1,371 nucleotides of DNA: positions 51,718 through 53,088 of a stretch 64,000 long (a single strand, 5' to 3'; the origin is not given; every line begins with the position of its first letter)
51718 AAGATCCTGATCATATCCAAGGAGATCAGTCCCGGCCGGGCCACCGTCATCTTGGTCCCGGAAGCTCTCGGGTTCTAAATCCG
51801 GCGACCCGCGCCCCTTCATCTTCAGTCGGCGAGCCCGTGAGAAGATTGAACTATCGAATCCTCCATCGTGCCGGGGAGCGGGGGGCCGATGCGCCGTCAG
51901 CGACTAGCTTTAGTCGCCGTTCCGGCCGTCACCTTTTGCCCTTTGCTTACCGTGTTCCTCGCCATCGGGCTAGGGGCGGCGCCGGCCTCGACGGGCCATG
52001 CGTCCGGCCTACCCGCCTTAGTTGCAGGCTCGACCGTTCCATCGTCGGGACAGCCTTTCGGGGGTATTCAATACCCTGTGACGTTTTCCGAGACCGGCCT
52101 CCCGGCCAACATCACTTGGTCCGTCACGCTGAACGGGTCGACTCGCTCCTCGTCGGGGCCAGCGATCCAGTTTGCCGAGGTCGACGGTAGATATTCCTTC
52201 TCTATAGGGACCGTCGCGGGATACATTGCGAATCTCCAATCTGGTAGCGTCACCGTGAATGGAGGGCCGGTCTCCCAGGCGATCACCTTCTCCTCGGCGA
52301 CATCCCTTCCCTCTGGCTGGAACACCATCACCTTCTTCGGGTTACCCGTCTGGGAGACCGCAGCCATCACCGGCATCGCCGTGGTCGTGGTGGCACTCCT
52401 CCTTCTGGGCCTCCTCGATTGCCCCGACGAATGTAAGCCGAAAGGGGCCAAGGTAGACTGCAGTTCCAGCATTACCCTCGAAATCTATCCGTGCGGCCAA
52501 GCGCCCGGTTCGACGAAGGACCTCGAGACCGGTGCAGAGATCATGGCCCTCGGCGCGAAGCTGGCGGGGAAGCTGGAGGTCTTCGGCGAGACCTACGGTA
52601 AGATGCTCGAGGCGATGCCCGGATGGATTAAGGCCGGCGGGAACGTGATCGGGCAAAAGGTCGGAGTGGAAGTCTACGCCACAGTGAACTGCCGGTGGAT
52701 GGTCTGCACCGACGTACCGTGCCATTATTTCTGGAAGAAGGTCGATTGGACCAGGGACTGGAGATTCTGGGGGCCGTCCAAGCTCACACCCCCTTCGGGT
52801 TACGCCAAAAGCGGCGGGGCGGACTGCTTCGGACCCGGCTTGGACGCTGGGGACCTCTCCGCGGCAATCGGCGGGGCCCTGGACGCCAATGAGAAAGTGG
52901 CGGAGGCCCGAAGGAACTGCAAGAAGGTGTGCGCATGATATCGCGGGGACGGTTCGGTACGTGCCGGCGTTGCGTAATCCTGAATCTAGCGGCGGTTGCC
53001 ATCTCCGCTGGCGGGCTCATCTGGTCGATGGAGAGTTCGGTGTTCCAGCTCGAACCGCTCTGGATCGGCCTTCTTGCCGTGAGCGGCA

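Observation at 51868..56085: A ~50-75 aa extracellular module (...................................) occurs four times across two neighbouring surface proteins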

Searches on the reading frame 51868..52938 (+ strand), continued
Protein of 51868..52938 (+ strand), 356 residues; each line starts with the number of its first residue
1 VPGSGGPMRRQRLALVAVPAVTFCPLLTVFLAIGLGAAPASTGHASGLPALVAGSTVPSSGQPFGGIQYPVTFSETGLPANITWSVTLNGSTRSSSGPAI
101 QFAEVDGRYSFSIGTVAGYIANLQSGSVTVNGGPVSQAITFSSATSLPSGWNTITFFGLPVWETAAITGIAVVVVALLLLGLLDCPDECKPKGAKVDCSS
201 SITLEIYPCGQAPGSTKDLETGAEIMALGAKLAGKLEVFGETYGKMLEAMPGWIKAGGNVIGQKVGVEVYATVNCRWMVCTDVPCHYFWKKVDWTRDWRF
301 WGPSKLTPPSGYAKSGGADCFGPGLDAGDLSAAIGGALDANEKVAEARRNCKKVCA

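Call 65: list_cluster_members(proteins=[P0036, P0033, P0017, P0070, P0069, P0020, P0024, P0040, P0050, P0065])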
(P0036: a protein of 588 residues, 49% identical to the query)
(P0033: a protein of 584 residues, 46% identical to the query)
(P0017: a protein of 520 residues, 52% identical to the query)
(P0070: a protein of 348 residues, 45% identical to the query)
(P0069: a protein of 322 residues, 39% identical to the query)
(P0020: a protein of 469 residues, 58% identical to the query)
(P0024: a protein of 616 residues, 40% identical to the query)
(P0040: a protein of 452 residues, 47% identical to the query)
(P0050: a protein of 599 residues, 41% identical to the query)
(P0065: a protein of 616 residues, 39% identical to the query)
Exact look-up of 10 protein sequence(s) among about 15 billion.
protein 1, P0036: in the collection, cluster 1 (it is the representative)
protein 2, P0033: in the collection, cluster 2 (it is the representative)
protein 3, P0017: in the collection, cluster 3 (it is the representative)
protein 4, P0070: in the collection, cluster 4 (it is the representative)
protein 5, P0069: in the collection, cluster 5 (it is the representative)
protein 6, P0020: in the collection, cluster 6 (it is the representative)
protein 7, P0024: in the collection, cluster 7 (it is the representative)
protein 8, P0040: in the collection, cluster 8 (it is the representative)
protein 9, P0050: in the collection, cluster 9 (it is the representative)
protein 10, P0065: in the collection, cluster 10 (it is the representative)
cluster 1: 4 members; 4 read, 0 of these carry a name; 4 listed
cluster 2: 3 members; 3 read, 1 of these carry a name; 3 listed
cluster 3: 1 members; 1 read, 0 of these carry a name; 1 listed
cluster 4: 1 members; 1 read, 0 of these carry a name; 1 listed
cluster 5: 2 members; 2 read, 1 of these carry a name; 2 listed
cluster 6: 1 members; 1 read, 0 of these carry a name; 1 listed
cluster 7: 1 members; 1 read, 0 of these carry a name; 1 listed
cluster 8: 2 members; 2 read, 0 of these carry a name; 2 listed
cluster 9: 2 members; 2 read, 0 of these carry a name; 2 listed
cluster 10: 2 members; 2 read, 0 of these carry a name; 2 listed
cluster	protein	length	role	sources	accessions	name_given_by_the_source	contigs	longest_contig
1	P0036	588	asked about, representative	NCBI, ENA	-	-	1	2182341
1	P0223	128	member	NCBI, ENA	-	-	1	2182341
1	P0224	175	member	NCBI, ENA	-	-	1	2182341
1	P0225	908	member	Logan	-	-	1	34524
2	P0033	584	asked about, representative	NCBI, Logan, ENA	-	-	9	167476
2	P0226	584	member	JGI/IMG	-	YVTN family beta-propeller protein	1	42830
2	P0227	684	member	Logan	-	-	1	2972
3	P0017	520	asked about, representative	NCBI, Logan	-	-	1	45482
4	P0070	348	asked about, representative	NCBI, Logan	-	-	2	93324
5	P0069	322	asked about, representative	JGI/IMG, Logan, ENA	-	-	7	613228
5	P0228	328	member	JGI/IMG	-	hypothetical protein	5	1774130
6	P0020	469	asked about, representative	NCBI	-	-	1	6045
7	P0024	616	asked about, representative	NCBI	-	-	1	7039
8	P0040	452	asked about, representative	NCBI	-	-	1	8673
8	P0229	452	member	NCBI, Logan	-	-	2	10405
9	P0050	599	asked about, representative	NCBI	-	-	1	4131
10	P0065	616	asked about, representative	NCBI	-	-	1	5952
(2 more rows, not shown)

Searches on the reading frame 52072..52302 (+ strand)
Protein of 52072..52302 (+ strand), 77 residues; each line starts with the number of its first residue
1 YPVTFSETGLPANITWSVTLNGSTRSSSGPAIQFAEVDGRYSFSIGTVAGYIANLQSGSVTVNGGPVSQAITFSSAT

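Call 8: find_homologous_proteins(query=A1, max_evalue=0.001)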
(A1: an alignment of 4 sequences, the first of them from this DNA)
Query A1 (4 sequences) (77 aa, profile of the alignment): 9 proteins with E <= 0.001 among 91 candidates.
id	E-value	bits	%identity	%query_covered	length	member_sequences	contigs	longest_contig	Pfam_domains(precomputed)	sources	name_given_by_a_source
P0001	1.1e-23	101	54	88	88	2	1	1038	-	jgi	jgi:hypothetical protein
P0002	3.0e-21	93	43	97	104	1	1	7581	-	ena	-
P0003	4.3e-21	92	43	96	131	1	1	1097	-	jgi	jgi:beta-lactam-binding protein with PASTA domain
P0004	4.1e-18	83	41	97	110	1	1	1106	-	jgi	-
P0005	3.1e-16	77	47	97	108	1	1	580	-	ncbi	ncbi:MAG: hypothetical protein ACP5LA_07360, partial [Thermoplasmata archaeon]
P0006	1.8e-12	65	40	99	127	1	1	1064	-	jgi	jgi:hypothetical protein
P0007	1.7e-8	52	53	55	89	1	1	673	-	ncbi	ncbi:MAG: hypothetical protein ACP5R3_06840, partial [Thermoplasmata archaeon]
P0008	6.6e-7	47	49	53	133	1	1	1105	-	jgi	-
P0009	2.8e-6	45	46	53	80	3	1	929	-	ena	-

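Call 9: search_solved_structures(query=A1, max_evalue=10, show_alignments=2)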
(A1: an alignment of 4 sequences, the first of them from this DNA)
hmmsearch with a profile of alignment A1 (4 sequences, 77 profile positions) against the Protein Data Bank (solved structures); distinct sequences matched with E-value up to 10: 4.
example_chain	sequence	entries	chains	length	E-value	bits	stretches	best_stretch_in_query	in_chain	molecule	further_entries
3fgb_A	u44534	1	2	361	0.91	12.9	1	28-55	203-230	uncharacterized protein Q89ZH8_BACTN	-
6w3h_C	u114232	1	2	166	1.4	12.3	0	25-64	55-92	Transferrin receptor protein 1,Transferrin receptor protein 1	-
6at7_A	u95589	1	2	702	1.4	12.2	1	27-73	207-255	Phenylalanine ammonia-lyase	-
4qrj_A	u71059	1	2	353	2.1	11.7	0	29-55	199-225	putative 6-phosphogluconolactonase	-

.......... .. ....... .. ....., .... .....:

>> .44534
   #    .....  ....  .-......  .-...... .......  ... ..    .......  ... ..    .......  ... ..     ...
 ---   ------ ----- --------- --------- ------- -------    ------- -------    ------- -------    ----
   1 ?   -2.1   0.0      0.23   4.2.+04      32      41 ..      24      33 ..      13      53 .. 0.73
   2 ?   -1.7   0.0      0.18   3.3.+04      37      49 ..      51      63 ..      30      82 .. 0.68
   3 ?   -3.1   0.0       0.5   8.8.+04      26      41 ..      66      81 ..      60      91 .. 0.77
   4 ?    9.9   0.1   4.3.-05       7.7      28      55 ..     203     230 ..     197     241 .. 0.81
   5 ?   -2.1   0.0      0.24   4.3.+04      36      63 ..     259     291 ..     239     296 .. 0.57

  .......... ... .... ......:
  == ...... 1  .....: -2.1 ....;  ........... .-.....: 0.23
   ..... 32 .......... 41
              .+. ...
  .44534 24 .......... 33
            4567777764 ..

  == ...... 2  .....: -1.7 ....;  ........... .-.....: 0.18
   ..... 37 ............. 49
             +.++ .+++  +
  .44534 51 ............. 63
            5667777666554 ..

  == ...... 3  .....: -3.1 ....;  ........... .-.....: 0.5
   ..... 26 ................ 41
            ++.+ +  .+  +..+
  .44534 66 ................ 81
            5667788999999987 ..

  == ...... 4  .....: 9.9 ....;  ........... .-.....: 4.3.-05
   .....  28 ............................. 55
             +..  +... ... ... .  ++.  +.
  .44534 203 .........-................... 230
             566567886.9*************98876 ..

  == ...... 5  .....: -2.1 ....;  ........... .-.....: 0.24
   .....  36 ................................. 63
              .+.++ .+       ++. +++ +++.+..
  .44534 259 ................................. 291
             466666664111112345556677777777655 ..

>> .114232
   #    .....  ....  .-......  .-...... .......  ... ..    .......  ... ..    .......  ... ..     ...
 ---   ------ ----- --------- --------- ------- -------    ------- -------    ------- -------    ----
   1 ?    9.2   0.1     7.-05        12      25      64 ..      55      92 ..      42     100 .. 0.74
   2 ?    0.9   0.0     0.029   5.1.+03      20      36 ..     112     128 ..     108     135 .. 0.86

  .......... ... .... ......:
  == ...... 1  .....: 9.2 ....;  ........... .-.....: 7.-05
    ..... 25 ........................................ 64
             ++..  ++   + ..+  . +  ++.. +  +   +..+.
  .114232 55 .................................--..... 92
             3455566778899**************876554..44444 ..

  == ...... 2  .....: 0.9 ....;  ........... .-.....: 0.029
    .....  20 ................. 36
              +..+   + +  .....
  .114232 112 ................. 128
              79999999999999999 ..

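Call 19: search_protein_representatives(alignment_id=A2)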
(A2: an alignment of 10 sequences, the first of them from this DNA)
Query: 10 sequences, 108 profile positions. Proteins with E-value up to 0.001 (for the whole library): 7651; up to 1e-10: 6149; up to 1e-30: 3569. The best 150 are listed.
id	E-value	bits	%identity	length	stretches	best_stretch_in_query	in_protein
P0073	0.0e+00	3306.3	-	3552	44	4-87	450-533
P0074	0.0e+00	1692.8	-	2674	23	3-85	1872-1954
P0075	0.0e+00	1308.8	-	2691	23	4-87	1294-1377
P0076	0.0e+00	1230.4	-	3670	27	8-89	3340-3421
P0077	0.0e+00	1181.0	-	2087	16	5-86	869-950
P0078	0.0e+00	1179.4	-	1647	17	3-87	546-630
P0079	0.0e+00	1149.8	-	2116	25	4-86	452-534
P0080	0.0e+00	1001.0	-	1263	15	11-88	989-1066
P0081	0.0e+00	998.3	-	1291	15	2-91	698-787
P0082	1.8e-280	925.5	-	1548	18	3-84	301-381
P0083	5.6e-280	923.9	-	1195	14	11-90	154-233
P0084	1.3e-279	922.7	-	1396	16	2-85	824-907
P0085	2.0e-278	918.8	-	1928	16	2-87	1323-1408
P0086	5.0e-270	891.8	-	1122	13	2-87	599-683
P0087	1.1e-266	881.2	-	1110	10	9-89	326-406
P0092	2.1e-239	793.4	-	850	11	3-89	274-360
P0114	5.1e-199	663.4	-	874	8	9-86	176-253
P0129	1.7e-186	623.1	-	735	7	10-88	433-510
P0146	4.9e-174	583.1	-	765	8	10-89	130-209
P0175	1.4e-162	546.2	-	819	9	5-87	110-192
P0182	1.1e-161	543.3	-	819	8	7-86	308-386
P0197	4.9e-157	528.4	-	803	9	4-87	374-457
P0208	4.1e-154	518.9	-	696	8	5-85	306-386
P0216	6.1e-153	515.2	-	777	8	4-107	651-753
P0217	4.6e-152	512.4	-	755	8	4-91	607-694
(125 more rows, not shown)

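Call 21: search_protein_families(library=pfam, proteins=[P0092, P0129, P0146, P0208, P0217, P0216, P0175, P0182, P0197], max_evalue=0.001)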
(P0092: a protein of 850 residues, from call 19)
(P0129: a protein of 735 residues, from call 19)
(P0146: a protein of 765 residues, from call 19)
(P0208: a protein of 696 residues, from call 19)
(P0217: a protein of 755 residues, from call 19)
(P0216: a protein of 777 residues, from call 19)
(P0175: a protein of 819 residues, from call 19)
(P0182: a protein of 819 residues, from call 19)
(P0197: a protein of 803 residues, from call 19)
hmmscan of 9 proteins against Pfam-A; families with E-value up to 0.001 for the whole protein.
P0092 (850 aa): 3 families
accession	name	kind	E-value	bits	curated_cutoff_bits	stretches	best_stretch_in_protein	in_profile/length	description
PF23157.1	DUF7055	-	2e-06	27.9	27.6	0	185-210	30-55/66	Domain of unknown function (DUF7055)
PF13547.12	GTA_TIM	-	5.1e-05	23.2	27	0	246-294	172-218/299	GTA TIM-barrel-like domain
PF18140.6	PCC_BT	-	0.00047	20.8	23.5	0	551-597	58-101/126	Propionyl-coenzyme A carboxylase BT domain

P0129 (735 aa): 5 families
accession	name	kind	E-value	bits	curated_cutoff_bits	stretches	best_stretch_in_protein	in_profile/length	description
PF20585.4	Pectate_lyase_5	-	1.1e-10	42.2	24.3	0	218-304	17-95/126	Putative pectate lyase-like adhesive domain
PF06742.16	DUF1214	-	8.8e-07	29.9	25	0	513-544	21-53/112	Protein of unknown function (DUF1214)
PF23438.1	DUF7123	-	2.3e-05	24.9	27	0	185-210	44-69/70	Domain of unknown function (DUF7123)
PF22898.2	NOMO1-like_1st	-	0.00019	21.9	27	0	228-259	44-75/85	BOS complex subunit NOMO1-like, first beta sandwich domain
PF16537.11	T2SSB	-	0.00024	21.2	28.4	0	243-257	11-25/60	Type II secretion system protein B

P0146 (765 aa): 0 families

P0208 (696 aa): 0 families

P0217 (755 aa): 1 family
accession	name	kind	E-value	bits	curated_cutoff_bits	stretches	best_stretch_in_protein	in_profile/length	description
PF06742.16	DUF1214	-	4.5e-08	34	25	0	454-479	21-46/112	Protein of unknown function (DUF1214)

P0216 (777 aa): 0 families

P0175 (819 aa): 1 family
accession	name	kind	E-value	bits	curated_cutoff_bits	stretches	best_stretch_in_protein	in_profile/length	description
PF06742.16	DUF1214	-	0.00021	22.2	25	0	437-468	22-54/112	Protein of unknown function (DUF1214)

P0182 (819 aa): 1 family
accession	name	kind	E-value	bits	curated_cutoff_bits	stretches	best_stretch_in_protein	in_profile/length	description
PF18998.6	Flg_new_2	-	4.8e-09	36.5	23.6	1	240-309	2-70/73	Divergent InlB B-repeat domain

P0197 (803 aa): 0 families

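Call 30: find_related_loci(query=A2, collection=genome_contigs, flank=6000)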
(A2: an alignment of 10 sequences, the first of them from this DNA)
Query A2 (77 aa) in genome_contigs; peptide patterns used: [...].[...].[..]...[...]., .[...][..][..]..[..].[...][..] (x = any residue, [..] = any of these).
597 stretches matched a pattern (row limit reached: there are more); 533 encode a relative of the query (tblastn E <= 1e-3); the best 80 are kept; 80 distinct loci.
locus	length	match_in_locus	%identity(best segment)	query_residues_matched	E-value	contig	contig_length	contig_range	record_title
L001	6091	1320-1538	56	1-73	8e-23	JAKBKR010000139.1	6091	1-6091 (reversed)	MAG: bacterium isolate DX1.bin10 NODE_19644_length_6091_cov_1.165828, whole genome shotgun sequence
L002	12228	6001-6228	55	1-76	4e-22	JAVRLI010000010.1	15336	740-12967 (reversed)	MAG: Thermoplasmatota archaeon isolate TVZ.SD19.224 Thermoplasmatota_4_MX3.84_1084_15478_9.841574, whole genome shotgun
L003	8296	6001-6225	57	1-76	6e-22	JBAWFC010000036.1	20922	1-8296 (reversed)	MAG: Thermoplasmata archaeon isolate MFD05722_ilm_asm_bin29 k127_201264, whole genome shotgun sequence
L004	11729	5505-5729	56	1-75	8e-22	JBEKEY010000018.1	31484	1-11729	MAG: Thermoplasmata archaeon isolate SPRUCE 217 SPRUCE_217_18, whole genome shotgun sequence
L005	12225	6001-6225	56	1-75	1e-21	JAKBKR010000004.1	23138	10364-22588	MAG: bacterium isolate DX1.bin10 NODE_3236_length_23138_cov_1.791926, whole genome shotgun sequence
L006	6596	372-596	55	1-75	1e-21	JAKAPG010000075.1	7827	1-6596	MAG: Thermoplasmata archaeon isolate YF1.bin60 NODE_12332_length_7827_cov_1.484545, whole genome shotgun sequence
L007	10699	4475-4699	57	1-75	1e-21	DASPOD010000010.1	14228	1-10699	MAG TPA_asm: Thermoplasmata archaeon isolate SMAG_U12138 k141_1801171, whole genome shotgun sequence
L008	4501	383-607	56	1-75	1e-21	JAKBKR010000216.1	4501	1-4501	MAG: bacterium isolate DX1.bin10 NODE_29867_length_4501_cov_1.568816, whole genome shotgun sequence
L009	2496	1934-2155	55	1-74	1e-21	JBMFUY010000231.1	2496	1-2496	MAG: bacterium isolate KM4348-15 NODE_231_length_2496_cov_56.138487, whole genome shotgun sequence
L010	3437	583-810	54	1-76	2e-21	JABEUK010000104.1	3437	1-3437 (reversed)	MAG: Thermoplasmata archaeon isolate MAG 1 k99_1343620, whole genome shotgun sequence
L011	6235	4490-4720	56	1-77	4e-21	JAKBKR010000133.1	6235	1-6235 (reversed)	MAG: bacterium isolate DX1.bin10 NODE_19021_length_6235_cov_1.240177, whole genome shotgun sequence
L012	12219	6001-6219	56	1-73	5e-21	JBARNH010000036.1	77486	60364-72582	MAG: Thermoplasmata archaeon isolate MFD06118_ilm_asm_bin36 k127_611368, whole genome shotgun sequence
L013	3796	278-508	52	1-77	6e-21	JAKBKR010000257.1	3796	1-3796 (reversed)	MAG: bacterium isolate DX1.bin10 NODE_37760_length_3796_cov_0.997274, whole genome shotgun sequence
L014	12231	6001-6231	51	1-77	9e-21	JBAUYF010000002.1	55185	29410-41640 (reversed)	MAG: Thermoplasmata archaeon isolate MFD09290_ilm_asm_bin4 k127_230803, whole genome shotgun sequence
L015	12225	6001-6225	53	1-75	8e-21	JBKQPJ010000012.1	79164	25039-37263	MAG: Thermoplasmata archaeon isolate MGr1A1B1C__bin_125 MGr1A1B1C_000000205112, whole genome shotgun sequence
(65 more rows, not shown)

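Call 57: search_protein_families(library=ncbifam, proteins=[P0114], max_evalue=1)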
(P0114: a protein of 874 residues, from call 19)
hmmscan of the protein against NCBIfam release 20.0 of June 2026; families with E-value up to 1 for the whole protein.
P0114 (874 aa): 1 family
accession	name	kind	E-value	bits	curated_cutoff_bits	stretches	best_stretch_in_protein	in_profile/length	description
TIGR04087.1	YqxM_for_SipW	equivalog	0.25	11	80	0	755-788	130-163/186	amyloid fiber anchoring/assembly protein TapA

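Call 76: find_related_loci(query=A2, collection=viral_contigs, flank=5000)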
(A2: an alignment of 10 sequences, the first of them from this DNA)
Query A2 (77 aa) in viral_contigs; peptide patterns used: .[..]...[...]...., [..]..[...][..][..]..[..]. (x = any residue, [..] = any of these).
10 stretches matched a pattern, but none encodes a relative of the query by tblastn (E <= 1e-3).

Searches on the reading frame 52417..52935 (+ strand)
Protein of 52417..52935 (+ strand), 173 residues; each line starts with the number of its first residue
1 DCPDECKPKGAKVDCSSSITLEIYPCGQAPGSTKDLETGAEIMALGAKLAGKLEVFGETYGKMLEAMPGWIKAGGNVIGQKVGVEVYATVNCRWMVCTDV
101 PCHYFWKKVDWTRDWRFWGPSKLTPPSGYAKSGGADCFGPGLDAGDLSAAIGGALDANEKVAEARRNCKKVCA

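Call 23: find_homologous_proteins(query=window:52417-52935:+, max_evalue=0.01)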
Query seq(173 aa) (173 aa): 2 proteins with E <= 0.01 among 66 candidates.
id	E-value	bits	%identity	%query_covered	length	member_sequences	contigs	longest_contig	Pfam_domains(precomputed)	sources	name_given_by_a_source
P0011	9.8e-116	402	100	100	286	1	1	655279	-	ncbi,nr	ncbi:MAG: hypothetical protein L3K14_04285 [Thermoplasmata archaeon]|nr:hypothetical protein [Thermo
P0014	5.8e-20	90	92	29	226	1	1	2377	-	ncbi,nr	ncbi:MAG: hypothetical protein L3J97_06940, partial [Thermoplasmata archaeon]|nr:hypothetical protei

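Call 60: search_solved_structures(query=A6, max_evalue=10)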
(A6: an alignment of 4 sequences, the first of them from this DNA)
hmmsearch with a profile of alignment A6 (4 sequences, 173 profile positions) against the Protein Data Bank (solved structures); distinct sequences matched with E-value up to 10: 1.
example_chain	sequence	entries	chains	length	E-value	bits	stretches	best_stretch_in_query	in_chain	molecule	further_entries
7jwp_A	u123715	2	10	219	0.62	13.1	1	99-144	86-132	Fab CJ11 Heavy chain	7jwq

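Call 61: search_protein_families(library=pfam, alignment_id=A6, max_evalue=1)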
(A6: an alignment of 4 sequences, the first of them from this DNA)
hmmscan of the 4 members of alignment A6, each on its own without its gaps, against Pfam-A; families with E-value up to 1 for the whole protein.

A. member 1, seq(173 aa): 1 family
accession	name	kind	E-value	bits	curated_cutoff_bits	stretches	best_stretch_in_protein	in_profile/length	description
PF05453.18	Toxin_6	-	0.084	13.8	25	1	1-15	5-19/28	BmTXKS1/BmP02 toxin family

B. families by the number of members that match (of 4 scanned): 1 family
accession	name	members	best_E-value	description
PF05453.18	Toxin_6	1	0.084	BmTXKS1/BmP02 toxin family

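Call 62: find_related_loci(query=A6, collection=metagenome_contigs, flank=6000)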
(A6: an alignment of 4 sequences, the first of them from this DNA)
Query A6 (173 aa) in metagenome_contigs; peptide patterns used: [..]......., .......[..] (x = any residue, [..] = any of these).
463 stretches matched a pattern, but none encodes a relative of the query by tblastn (E <= 1e-3).
